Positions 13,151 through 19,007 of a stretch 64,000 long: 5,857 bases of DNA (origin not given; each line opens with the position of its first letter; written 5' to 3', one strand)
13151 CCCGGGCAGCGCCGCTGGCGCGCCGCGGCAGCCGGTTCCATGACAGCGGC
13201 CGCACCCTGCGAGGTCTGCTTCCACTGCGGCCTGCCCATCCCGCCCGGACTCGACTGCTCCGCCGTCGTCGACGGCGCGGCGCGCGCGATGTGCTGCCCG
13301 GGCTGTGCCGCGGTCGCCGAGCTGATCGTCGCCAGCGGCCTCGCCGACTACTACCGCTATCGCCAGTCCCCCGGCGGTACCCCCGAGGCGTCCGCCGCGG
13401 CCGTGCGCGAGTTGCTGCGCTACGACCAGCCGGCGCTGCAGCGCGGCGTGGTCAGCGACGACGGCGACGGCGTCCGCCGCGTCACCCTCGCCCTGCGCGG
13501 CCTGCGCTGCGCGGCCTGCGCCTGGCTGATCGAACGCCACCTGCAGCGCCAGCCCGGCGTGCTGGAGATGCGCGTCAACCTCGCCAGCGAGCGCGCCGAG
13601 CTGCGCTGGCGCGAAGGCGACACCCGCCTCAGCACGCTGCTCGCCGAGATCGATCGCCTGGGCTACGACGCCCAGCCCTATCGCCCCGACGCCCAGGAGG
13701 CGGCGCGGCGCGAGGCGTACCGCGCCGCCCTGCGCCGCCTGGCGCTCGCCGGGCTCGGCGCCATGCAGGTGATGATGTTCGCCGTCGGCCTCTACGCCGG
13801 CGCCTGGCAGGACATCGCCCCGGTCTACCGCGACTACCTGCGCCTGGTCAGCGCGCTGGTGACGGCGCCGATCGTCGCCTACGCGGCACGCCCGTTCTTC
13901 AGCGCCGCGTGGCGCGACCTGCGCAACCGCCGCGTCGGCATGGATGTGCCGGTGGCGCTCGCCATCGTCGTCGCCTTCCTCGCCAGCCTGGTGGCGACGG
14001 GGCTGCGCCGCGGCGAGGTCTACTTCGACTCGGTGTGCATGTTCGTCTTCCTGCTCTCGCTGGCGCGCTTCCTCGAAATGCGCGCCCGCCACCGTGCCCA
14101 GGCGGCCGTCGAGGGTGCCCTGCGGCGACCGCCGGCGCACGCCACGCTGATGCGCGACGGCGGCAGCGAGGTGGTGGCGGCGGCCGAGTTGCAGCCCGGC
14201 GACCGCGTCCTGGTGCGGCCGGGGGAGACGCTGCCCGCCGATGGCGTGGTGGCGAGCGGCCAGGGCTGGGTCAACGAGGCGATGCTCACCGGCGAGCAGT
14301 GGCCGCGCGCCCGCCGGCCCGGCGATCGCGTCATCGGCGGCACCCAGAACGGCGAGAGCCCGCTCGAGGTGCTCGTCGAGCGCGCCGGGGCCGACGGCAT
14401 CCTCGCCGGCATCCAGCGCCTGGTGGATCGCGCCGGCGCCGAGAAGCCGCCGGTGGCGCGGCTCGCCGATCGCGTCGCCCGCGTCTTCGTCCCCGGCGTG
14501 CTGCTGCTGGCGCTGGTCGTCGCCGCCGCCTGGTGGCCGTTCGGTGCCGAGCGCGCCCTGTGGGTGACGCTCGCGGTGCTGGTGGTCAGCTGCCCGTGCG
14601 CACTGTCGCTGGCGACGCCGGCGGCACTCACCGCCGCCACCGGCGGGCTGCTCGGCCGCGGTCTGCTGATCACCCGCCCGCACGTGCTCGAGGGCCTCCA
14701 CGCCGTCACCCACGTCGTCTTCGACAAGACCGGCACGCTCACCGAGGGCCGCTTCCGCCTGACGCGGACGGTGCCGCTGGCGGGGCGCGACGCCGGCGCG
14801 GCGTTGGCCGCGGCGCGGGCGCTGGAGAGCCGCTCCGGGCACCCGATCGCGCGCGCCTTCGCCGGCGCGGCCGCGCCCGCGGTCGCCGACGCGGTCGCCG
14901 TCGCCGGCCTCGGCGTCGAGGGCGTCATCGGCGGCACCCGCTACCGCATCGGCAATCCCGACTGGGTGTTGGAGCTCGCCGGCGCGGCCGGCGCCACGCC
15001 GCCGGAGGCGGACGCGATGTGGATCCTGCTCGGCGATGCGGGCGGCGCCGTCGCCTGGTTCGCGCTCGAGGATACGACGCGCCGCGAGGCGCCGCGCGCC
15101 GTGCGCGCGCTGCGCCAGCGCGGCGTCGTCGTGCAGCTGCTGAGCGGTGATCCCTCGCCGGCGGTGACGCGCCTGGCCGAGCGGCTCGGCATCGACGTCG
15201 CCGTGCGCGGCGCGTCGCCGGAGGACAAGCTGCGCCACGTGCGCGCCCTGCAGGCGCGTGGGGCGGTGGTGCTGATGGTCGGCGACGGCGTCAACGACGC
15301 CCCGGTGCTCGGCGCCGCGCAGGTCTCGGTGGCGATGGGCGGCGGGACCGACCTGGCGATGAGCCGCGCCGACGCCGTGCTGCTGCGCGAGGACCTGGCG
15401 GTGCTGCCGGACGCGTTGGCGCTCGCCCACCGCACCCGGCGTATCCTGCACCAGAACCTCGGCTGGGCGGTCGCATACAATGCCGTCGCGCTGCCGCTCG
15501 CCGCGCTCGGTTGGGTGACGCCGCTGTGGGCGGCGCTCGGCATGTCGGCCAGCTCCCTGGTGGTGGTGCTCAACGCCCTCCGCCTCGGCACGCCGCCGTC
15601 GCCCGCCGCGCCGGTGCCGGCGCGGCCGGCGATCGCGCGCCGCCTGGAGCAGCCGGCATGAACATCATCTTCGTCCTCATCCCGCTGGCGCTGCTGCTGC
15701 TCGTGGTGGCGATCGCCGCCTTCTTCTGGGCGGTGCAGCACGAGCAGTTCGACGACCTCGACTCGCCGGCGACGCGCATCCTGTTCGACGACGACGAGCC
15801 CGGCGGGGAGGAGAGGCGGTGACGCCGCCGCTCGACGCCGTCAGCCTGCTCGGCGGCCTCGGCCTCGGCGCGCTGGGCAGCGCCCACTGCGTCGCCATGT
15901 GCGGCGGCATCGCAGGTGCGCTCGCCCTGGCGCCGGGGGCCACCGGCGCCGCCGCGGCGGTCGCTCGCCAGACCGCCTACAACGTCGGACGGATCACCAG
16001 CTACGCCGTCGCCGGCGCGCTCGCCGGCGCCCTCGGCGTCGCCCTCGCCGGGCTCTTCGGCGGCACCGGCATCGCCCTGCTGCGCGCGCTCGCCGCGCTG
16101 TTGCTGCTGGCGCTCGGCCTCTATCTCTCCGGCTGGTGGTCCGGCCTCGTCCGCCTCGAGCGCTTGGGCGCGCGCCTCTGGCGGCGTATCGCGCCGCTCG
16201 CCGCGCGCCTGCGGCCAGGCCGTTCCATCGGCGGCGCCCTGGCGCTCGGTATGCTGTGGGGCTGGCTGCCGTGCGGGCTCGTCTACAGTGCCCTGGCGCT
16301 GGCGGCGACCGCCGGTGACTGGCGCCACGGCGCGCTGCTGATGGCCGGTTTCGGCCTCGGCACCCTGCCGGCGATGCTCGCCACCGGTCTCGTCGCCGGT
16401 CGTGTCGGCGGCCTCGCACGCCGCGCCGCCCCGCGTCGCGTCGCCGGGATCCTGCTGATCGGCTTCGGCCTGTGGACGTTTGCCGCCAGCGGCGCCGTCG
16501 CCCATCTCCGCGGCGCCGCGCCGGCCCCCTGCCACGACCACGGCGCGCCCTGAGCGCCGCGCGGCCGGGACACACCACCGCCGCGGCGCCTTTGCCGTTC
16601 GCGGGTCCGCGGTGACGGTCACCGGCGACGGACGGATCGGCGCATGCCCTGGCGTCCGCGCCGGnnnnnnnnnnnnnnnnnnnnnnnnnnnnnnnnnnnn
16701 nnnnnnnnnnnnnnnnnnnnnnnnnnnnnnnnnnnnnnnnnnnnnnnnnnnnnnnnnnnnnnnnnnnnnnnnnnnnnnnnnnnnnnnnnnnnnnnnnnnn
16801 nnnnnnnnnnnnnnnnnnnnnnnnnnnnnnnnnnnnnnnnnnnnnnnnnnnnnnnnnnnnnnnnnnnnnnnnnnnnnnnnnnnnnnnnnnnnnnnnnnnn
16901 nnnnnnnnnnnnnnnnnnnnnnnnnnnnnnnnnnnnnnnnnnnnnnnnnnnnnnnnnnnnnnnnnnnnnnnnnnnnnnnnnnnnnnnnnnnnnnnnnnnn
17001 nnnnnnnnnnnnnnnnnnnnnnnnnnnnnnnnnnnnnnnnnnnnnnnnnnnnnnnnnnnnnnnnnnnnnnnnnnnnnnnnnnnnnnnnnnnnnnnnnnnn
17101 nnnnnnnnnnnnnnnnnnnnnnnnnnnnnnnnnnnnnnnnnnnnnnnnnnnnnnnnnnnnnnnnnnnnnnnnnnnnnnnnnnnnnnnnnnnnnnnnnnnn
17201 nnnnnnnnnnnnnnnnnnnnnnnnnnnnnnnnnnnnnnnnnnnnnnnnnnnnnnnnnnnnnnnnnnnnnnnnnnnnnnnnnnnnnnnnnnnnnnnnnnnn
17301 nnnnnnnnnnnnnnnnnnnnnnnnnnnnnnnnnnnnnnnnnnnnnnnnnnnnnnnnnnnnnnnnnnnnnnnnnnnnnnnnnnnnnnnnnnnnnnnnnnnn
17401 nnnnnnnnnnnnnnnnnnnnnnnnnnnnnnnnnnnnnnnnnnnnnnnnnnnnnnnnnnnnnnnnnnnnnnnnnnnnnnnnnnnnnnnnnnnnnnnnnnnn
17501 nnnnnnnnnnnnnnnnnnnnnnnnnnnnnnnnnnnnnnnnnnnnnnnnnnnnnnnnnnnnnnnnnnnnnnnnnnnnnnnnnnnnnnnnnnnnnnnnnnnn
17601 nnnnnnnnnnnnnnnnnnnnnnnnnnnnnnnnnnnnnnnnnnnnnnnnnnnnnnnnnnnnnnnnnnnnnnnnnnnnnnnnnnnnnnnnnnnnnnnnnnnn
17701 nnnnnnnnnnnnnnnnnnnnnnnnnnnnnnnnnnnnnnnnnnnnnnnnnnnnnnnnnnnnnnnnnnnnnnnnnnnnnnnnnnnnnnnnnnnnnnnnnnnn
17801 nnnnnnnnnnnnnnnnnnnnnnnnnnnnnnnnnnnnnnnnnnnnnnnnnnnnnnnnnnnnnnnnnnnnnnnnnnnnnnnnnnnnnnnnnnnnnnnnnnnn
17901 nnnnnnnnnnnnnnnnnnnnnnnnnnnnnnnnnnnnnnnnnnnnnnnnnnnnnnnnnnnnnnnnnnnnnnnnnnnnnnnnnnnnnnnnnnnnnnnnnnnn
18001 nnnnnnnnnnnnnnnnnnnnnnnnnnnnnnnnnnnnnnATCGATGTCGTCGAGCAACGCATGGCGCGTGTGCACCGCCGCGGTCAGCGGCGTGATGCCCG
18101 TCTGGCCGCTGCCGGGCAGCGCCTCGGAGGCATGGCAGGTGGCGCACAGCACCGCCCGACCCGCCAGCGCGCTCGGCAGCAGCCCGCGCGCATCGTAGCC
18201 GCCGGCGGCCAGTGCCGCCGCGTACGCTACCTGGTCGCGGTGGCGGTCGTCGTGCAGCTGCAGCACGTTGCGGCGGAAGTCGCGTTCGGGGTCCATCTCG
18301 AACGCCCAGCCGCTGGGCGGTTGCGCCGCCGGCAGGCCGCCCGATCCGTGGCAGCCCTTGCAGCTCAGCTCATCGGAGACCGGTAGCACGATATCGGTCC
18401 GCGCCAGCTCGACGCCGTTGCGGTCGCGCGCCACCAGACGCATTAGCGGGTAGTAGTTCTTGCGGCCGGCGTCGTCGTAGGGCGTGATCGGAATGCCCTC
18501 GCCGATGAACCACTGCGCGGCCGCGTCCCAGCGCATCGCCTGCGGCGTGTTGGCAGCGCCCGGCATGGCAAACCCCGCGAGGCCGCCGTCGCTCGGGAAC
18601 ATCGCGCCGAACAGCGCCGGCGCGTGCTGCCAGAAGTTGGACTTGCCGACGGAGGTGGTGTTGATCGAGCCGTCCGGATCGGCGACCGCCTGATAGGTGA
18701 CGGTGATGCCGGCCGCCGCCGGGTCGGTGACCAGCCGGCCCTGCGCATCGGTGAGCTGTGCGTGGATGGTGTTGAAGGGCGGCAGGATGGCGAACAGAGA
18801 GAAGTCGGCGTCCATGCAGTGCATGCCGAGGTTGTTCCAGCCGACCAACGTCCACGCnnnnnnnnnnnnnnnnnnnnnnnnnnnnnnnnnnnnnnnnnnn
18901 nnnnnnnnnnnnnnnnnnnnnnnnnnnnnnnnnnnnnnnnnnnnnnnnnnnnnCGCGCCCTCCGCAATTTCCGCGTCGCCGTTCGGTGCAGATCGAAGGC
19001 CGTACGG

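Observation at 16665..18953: Nine-heme c-type cytochrome with Ig-like domain and PT-repeat tail, wedged between the cbb3 oxidase and NO-reductase loci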

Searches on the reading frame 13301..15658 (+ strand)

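Call 11: search_protein_families(library=pfam, proteins=[window:13301-15658:+], max_evalue=0.001)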
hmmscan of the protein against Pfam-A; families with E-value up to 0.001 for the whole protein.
window:13301-15658:+ (786 aa): 6 families
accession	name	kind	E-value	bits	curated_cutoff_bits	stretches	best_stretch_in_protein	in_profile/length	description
PF00122.25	E1-E2_ATPase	-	1.9e-48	164.8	28.1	1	278-450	4-178/181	E1-E2 ATPase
PF00702.32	Hydrolase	-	1.8e-30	107.2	26.4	1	471-673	3-190/191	haloacid dehalogenase-like hydrolase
PF00403.32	HMA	-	1.8e-09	38.3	24.8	1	62-123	1-62/62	Heavy-metal-associated domain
PF12156.14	ATPase-cat_bd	-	2.4e-08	35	27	1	1-52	30-83/86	Putative metal-binding domain of cation transport ATPase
PF08282.18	Hydrolase_3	-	7.5e-05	23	20.9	1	651-694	200-243/255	haloacid dehalogenase-like hydrolase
PF12710.13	HAD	-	0.00014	22.7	27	1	586-670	76-188/189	haloacid dehalogenase-like hydrolase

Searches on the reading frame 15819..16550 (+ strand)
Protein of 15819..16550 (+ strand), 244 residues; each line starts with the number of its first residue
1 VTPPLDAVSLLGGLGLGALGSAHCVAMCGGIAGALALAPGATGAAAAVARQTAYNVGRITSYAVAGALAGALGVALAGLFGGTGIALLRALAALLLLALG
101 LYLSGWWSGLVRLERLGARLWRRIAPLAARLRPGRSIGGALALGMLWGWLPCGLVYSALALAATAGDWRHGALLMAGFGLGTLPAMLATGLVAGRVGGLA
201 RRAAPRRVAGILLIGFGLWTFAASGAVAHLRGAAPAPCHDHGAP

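Call 11: search_protein_families(library=pfam, proteins=[window:15819-16550:+], max_evalue=0.001)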
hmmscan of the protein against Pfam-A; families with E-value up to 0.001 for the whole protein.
window:15819-16550:+ (244 aa): 1 family
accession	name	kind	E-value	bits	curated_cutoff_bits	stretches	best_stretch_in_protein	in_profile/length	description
PF13386.12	DsbD_2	-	6.1e-48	163.8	24.9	1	16-219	5-199/199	Cytochrome C biogenesis protein transmembrane region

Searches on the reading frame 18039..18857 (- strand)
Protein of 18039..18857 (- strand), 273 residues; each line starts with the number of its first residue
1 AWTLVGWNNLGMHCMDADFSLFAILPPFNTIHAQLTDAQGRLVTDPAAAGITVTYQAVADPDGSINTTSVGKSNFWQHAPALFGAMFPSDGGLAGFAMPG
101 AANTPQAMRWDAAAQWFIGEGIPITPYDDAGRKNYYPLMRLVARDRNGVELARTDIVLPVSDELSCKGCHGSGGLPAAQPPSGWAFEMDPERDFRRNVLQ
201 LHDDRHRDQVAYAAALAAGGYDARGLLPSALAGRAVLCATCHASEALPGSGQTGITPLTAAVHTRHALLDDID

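Call 45: predict_structure(alignment_id=A2)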
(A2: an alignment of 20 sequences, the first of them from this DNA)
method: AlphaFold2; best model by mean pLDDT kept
length: 273 residues; sequences in the alignment: 20
mean_pLDDT: 69.8   pTM: 0.59
mean pLDDT of the five models: 69.8, 68.2, 66.0, 65.0, 60.4
residues with pLDDT >= 90: 60; 70-90: 85; 50-70: 67; < 50: 61
segments of 3 or more residues with pLDDT < 50: 24-27, 63-102, 160-164, 266-273
pLDDT, mean of each block of 10 residues (from residue 1): 84 52 55 92 94 81 43 44 42 34 75 89 57 62 96 77 58 80 85 82 88 87 89 73 60 70 47 33
secondary structure, 60 per line:
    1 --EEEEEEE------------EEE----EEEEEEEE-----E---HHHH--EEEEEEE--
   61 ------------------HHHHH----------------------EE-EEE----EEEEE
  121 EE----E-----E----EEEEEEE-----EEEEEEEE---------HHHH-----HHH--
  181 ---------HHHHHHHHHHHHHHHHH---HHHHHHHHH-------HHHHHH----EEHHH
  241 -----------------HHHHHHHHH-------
elements in order: E3-9 E22-24 E29-36 H46-49 E52-58 H79-83 E109-111 E116-122 E138-144 E150-157 H167-170 H190-206 H210-218 H226-231 H258-266

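Call 52: search_protein_representatives(alignment_id=A2)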
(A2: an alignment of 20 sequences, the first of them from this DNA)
Query: 20 sequences, 280 profile positions. Proteins with E-value up to 0.001 (for the whole library): 1688; up to 1e-10: 1101; up to 1e-30: 455. The best 150 are listed.
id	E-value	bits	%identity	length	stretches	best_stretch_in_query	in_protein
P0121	4.6e-140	482.2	-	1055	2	2-279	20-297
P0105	7.1e-138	475.0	-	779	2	1-279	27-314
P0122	7.1e-137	471.8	-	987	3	1-279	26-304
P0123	1.1e-135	467.8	-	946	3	2-279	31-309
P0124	3.9e-135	466.0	-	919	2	1-279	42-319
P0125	1.8e-134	463.9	-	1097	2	1-279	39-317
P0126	1.1e-133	461.2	-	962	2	1-279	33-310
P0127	1.5e-133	460.8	-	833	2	1-279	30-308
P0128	4.0e-132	456.2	-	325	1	1-269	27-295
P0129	1.8e-130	450.7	-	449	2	3-279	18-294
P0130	5.6e-130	449.1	-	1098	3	2-279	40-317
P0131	5.9e-130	449.0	-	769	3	1-279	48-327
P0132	4.6e-129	446.1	-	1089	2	1-279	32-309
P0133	2.6e-126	437.1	-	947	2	1-279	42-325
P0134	5.0e-126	436.2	-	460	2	1-279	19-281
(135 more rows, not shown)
